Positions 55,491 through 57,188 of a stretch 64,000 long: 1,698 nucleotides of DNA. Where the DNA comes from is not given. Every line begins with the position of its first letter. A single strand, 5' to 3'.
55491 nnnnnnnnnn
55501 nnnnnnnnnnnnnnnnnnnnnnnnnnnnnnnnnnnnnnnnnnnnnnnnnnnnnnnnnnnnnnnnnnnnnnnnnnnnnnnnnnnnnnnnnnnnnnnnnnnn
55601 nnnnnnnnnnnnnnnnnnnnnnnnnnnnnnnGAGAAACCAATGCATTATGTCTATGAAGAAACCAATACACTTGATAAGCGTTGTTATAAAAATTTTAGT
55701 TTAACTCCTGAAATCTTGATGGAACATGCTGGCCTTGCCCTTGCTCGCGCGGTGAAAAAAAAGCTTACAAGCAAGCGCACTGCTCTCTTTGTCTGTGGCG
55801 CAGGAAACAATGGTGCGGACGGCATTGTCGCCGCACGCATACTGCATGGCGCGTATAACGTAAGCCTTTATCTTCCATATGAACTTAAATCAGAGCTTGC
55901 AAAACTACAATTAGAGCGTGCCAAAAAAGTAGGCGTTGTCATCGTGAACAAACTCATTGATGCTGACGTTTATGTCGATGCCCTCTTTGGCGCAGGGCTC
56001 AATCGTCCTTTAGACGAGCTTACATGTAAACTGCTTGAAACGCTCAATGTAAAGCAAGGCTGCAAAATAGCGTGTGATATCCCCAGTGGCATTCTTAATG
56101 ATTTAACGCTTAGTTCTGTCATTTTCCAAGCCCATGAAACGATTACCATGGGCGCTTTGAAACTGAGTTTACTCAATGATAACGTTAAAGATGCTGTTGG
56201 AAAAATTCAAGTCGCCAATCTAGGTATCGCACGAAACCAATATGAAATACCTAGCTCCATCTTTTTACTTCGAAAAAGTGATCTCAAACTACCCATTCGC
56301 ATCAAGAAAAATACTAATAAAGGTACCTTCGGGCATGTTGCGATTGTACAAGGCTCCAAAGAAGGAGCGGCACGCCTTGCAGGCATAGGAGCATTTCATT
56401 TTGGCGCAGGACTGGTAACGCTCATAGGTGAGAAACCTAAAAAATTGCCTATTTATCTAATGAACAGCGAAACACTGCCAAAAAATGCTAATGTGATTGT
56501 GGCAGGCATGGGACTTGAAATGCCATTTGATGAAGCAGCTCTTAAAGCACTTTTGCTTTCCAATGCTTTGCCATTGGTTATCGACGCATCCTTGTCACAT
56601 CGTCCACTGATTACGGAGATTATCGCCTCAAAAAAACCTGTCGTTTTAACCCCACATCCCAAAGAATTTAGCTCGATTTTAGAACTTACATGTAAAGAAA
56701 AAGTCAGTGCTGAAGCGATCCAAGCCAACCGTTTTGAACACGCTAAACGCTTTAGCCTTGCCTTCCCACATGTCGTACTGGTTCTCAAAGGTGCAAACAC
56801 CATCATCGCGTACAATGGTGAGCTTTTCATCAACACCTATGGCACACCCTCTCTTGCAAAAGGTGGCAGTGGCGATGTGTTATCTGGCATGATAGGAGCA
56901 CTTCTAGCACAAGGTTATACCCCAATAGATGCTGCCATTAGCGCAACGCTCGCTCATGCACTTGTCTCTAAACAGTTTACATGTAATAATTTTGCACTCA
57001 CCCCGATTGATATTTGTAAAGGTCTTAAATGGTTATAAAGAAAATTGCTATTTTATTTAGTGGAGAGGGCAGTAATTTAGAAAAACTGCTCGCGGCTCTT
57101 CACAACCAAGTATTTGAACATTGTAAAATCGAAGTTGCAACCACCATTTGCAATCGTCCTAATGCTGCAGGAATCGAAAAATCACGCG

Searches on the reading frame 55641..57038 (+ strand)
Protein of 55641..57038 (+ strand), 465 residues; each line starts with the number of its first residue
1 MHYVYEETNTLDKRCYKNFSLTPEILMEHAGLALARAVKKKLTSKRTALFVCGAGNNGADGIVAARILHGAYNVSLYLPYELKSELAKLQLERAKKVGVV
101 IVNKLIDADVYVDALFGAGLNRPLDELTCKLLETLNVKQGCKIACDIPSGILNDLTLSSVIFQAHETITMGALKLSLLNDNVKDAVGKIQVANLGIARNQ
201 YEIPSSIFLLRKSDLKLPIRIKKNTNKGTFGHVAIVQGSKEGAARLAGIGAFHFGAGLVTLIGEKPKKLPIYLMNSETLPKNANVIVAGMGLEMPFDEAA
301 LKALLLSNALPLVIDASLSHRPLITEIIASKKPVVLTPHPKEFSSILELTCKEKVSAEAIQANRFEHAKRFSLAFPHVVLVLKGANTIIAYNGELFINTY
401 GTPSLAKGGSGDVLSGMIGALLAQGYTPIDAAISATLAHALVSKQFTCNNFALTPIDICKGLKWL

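Call 6: search_protein_families(library=pfam, proteins=[window:55641-57038:+], max_evalue=0.01)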
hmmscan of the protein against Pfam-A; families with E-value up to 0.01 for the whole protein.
window:55641-57038:+ (465 aa): 2 families
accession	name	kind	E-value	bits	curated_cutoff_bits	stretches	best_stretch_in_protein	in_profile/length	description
PF01256.23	Carb_kinase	-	2.6e-43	148.7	27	1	234-458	2-236/242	NAD(P)H-hydrate dehydratase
PF03853.21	YjeF_N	-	2.1e-34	119.4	24.9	1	24-175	2-168/169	YjeF-related protein N-terminus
